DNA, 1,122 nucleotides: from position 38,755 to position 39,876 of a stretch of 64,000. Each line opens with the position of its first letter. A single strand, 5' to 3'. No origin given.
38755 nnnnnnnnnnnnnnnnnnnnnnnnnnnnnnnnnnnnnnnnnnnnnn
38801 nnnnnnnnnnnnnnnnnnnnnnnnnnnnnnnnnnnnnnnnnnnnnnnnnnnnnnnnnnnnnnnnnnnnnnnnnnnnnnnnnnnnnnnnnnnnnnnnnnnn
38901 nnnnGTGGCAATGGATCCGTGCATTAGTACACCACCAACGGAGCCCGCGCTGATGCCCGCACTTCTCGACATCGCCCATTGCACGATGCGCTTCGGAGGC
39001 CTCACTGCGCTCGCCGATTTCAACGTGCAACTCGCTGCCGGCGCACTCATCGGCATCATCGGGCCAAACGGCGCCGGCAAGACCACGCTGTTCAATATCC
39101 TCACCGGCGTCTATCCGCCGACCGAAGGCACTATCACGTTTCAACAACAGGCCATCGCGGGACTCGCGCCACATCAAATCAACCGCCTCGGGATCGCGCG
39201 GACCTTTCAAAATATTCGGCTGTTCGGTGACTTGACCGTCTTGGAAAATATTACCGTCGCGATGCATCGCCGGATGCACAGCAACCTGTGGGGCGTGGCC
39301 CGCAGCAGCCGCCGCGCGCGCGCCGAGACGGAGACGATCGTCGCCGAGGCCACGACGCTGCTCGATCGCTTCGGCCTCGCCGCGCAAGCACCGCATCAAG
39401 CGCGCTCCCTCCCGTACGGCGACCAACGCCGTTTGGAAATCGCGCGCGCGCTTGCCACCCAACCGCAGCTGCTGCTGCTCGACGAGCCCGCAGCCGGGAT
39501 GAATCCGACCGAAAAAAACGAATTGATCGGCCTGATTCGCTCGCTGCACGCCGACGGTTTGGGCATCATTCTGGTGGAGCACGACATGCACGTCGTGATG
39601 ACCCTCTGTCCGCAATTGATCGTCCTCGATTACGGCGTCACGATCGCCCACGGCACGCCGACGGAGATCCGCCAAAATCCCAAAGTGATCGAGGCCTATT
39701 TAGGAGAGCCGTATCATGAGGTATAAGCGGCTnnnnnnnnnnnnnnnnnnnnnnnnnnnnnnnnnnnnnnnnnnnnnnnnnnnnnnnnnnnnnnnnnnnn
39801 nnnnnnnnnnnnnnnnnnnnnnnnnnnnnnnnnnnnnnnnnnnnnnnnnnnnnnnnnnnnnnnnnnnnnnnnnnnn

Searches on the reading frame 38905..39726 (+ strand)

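Call 84: search_protein_families(library=pfam, proteins=[window:38905-39726:+], max_evalue=0.00001)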
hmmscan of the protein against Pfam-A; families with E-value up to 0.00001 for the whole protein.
window:38905-39726:+ (273 aa): 3 families
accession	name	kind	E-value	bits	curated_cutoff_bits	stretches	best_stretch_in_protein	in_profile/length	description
PF00005.33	ABC_tran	-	1.2e-31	110.6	25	1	37-196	2-136/137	ABC transporter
PF12399.14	BCA_ABC_TP_C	-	7.6e-13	48.2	25.5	1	246-270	2-26/27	Branched-chain amino acid ATP-binding cassette transporter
PF13304.12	AAA_21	-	7.1e-09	36.6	27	0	49-66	2-19/304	AAA domain, putative AbiEii toxin, Type IV TA system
